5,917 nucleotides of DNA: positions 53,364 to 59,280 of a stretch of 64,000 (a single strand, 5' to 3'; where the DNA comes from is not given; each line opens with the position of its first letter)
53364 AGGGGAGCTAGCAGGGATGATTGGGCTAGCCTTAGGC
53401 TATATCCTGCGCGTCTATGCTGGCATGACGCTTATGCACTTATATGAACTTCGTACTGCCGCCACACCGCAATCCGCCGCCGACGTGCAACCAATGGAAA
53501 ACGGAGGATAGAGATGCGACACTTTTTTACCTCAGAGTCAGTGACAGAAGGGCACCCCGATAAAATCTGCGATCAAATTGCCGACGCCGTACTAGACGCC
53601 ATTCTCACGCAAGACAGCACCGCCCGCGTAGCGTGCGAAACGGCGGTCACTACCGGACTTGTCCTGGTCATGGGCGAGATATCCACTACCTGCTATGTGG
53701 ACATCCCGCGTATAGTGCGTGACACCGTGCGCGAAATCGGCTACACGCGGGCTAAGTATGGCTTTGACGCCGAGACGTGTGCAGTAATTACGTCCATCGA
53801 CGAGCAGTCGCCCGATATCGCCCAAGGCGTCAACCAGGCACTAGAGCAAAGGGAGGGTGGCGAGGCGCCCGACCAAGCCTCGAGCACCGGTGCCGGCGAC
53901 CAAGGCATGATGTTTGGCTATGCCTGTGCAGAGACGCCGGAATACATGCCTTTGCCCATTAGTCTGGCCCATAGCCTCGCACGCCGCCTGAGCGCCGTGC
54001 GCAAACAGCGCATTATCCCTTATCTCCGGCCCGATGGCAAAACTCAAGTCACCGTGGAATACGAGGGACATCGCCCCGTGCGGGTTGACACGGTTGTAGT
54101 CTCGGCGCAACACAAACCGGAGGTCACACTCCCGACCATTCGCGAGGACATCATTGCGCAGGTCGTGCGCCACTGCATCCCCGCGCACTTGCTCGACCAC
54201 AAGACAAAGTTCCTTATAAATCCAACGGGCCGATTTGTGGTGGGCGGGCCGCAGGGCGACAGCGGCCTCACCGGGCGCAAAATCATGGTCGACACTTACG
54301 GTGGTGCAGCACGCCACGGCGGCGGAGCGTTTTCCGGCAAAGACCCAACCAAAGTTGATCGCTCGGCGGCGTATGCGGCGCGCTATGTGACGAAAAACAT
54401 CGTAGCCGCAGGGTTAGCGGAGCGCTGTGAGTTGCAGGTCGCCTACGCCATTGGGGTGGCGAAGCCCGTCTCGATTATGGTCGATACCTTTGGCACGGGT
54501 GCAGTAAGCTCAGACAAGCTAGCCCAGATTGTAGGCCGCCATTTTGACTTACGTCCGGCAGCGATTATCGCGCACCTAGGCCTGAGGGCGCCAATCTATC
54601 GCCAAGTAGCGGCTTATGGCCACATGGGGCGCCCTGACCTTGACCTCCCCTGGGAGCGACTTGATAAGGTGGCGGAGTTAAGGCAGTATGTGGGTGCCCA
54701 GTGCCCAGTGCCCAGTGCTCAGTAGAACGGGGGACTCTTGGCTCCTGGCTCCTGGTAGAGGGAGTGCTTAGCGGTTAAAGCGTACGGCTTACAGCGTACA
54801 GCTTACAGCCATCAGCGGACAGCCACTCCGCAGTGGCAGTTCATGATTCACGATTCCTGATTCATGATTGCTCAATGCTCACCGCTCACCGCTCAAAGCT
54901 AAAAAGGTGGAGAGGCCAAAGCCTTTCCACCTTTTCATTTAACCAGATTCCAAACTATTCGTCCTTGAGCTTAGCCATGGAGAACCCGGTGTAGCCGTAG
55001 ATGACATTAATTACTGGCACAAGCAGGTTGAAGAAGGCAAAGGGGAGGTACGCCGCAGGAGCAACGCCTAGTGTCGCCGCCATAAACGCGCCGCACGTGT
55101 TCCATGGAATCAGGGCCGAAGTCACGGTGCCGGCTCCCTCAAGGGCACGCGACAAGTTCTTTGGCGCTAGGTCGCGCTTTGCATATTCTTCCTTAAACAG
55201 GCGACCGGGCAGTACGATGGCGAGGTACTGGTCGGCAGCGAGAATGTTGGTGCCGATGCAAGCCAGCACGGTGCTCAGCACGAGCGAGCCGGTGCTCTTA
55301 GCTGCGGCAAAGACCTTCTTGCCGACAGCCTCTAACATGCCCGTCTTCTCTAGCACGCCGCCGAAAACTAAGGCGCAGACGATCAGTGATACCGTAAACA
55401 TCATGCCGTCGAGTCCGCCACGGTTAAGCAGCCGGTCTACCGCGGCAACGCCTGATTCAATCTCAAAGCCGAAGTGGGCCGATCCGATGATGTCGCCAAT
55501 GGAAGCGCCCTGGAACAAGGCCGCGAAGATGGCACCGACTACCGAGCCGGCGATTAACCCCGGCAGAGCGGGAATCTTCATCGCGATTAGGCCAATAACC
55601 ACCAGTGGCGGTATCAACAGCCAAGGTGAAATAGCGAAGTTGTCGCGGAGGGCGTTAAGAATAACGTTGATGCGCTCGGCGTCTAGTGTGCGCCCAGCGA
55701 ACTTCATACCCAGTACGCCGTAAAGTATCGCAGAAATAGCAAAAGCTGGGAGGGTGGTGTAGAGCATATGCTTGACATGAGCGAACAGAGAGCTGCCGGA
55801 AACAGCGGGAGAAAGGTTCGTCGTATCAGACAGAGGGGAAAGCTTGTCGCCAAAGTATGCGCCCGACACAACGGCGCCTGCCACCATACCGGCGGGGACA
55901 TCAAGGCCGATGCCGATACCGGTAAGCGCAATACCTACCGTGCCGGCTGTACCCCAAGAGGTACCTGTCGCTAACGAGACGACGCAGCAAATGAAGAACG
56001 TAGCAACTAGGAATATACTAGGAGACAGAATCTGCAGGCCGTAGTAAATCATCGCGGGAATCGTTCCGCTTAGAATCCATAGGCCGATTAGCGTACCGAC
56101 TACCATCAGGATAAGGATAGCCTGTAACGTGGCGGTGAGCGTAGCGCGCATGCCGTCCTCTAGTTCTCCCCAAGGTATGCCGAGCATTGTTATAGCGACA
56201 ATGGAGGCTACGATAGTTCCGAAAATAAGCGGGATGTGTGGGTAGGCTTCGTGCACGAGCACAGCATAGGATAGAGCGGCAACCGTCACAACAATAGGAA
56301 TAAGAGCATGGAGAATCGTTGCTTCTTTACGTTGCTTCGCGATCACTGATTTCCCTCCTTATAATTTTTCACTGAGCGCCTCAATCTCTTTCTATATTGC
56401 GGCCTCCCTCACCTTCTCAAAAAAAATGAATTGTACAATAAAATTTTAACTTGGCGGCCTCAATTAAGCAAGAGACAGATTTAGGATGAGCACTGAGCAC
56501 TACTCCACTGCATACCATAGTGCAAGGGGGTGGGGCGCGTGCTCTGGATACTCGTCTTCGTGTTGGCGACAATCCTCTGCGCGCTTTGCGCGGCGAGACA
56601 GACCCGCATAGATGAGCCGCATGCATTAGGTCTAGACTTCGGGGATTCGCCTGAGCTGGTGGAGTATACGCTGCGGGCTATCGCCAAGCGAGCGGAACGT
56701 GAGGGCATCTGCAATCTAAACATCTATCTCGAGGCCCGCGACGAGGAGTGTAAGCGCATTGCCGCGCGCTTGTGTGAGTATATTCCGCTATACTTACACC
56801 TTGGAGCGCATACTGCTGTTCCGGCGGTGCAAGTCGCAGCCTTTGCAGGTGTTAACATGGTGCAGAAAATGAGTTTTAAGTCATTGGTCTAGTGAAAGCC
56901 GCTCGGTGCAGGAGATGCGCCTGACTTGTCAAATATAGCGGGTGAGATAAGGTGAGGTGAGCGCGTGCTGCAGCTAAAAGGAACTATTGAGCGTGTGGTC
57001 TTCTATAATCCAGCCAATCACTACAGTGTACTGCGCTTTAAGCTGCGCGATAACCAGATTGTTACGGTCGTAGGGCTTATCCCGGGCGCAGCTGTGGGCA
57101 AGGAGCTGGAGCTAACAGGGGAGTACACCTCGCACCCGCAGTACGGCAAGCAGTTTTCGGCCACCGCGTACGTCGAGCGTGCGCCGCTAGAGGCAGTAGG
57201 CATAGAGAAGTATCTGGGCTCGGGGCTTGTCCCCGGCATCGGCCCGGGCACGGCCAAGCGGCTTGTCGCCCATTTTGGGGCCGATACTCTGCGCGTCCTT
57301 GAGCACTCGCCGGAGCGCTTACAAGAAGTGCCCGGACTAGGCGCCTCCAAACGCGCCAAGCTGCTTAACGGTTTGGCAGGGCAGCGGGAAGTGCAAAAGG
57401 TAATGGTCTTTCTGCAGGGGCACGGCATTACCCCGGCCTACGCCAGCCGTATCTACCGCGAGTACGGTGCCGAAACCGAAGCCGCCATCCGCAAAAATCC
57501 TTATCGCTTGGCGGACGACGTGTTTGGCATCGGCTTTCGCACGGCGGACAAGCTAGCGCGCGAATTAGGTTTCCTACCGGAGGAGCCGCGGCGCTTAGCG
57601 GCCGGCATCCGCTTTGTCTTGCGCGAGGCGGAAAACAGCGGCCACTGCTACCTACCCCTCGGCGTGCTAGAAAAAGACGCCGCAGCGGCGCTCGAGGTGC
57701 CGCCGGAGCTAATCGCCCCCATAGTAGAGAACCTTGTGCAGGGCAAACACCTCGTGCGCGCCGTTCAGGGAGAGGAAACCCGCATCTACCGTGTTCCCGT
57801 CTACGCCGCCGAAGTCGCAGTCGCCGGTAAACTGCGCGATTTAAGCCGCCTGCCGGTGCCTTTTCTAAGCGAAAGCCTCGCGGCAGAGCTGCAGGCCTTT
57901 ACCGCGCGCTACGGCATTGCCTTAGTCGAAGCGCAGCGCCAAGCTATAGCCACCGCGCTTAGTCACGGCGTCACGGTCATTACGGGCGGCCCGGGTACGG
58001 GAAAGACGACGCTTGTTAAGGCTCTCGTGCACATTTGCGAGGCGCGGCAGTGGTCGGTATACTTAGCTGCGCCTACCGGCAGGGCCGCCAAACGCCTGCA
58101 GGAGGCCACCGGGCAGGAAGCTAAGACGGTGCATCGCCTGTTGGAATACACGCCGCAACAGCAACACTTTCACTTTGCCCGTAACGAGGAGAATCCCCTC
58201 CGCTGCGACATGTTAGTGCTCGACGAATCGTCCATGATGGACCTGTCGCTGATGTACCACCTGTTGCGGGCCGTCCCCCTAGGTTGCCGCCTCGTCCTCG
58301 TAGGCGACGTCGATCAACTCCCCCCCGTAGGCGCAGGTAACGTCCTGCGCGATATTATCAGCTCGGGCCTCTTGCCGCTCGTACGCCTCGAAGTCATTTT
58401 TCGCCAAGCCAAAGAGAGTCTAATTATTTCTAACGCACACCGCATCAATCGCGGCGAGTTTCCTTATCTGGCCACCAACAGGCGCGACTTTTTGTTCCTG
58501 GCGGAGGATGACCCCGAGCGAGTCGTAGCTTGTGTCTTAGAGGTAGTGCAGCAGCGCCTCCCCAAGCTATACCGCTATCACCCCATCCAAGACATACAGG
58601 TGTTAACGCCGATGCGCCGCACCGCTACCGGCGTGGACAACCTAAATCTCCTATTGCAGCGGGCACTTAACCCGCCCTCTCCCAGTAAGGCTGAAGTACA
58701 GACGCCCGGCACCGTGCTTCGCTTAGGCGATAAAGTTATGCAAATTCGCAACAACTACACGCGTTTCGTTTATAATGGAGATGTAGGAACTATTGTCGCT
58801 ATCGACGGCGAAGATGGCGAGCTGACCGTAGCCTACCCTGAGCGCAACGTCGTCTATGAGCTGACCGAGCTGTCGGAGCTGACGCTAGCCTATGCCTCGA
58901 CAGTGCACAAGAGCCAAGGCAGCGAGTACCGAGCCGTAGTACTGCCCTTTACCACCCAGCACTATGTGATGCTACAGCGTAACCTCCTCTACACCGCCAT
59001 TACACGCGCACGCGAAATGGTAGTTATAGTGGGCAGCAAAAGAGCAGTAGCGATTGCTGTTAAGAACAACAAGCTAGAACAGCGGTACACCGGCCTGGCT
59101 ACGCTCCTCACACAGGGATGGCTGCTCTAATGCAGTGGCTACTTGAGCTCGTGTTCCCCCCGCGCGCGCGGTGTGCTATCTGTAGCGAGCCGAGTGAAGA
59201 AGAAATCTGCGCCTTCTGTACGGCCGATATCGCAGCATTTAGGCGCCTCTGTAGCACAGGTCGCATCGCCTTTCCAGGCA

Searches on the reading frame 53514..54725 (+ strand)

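Call 83: search_protein_families(library=pfam, proteins=[window:53514-54725:+], max_evalue=0.00001)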
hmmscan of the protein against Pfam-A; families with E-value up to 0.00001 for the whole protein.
window:53514-54725:+ (403 aa): 3 families
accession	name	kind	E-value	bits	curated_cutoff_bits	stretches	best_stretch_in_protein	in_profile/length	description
PF02773.21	S-AdoMet_synt_C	-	6.9e-68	227.3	25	1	243-382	1-138/138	S-adenosylmethionine synthetase, C-terminal domain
PF02772.21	S-AdoMet_synt_M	-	2.9e-51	173.1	29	1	125-241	2-120/120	S-adenosylmethionine synthetase, central domain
PF00438.25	S-AdoMet_synt_N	-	1.7e-45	154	33.1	1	3-100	2-99/99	S-adenosylmethionine synthetase, N-terminal domain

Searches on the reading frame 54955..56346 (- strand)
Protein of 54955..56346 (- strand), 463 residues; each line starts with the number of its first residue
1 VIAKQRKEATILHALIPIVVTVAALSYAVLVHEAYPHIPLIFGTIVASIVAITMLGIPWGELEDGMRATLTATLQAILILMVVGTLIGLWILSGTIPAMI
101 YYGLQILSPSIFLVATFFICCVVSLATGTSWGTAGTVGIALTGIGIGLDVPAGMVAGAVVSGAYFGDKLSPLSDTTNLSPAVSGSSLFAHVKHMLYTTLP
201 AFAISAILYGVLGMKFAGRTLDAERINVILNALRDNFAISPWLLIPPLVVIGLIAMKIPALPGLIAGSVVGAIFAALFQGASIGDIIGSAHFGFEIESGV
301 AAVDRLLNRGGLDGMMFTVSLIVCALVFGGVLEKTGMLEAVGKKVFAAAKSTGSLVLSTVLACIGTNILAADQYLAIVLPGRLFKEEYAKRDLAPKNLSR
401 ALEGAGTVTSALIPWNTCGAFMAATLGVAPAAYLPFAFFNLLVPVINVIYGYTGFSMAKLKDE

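Call 83: search_protein_families(library=pfam, proteins=[window:54955-56346:-], max_evalue=0.00001)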
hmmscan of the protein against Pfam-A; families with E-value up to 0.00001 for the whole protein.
window:54955-56346:- (463 aa): 1 family
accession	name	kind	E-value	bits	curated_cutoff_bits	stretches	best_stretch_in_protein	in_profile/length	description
PF03553.21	Na_H_antiporter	-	3.1e-65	220.9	23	1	162-455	1-303/303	Na+/H+ antiporter family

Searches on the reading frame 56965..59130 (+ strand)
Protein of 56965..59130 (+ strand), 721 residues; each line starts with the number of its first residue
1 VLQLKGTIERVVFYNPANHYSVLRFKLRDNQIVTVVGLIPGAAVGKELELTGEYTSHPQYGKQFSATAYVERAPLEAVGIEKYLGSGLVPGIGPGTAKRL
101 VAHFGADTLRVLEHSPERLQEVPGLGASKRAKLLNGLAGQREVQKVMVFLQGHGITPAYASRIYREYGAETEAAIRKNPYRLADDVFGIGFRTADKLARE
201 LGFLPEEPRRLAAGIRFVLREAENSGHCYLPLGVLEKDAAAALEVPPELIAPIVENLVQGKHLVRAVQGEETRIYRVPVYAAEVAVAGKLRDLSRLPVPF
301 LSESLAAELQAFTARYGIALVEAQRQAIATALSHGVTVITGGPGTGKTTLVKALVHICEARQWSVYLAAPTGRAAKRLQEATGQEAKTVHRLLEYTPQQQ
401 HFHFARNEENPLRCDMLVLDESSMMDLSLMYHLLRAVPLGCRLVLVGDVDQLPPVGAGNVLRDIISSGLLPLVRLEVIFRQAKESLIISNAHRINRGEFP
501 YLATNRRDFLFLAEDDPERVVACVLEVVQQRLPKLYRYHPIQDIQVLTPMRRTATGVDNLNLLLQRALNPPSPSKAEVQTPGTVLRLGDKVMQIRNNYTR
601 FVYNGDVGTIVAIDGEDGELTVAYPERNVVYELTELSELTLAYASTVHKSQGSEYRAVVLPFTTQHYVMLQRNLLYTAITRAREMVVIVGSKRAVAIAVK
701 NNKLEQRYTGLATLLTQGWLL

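Call 83: search_protein_families(library=pfam, proteins=[window:56965-59130:+], max_evalue=0.00001)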
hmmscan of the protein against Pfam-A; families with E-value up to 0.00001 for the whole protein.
window:56965-59130:+ (721 aa): 13 families
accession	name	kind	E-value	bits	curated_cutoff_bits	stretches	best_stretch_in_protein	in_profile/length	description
PF13245.12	AAA_19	-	5e-46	156.6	25.1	1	324-456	1-133/134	AAA domain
PF13604.12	AAA_30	-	3e-41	141.7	27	1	320-500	2-174/191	AAA domain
PF14490.11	HHH_RecD2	-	2.4e-37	127.2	27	1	140-229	2-92/92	ATP-dependent RecD2 DNA helicase HHH domain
PF23139.1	OB_YrrC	-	6.7e-23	80.9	27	1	2-74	2-76/76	ATP-dependent DNA helicase YrrC, OB-fold domain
PF18335.7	SH3_13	-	7.9e-23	80.5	41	1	560-624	1-65/65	ATP-dependent RecD-like DNA helicase SH3 domain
PF13538.12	UvrD_C_2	-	1.2e-19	70.3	27.4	1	641-689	1-52/52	UvrD-like helicase C-terminal domain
PF01443.25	Viral_helicase1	-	4.4e-13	50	21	1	583-689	123-227/228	Viral superfamily 1 RNA helicase core domain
PF14520.12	HHH_5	-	2.3e-10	41.2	27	0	89-134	7-52/57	Helix-hairpin-helix domain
PF13086.12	AAA_11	-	6.3e-10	39.7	27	0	320-362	2-52/257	AAA domain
PF13521.12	AAA_28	-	2.3e-06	28.4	27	0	338-427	3-87/164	AAA domain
PF05127.21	NAT10_TcmA_helicase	-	2.6e-06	27.9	22.7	1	338-436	1-112/176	RNA cytidine acetyltransferase NAT10/TcmA, helicase domain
PF13401.12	AAA_22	-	4.6e-06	27.4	27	0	334-447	5-122/130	AAA domain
PF05970.20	PIF1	-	8.6e-06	25.9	25.9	0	333-459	21-159/223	PIF1-like helicase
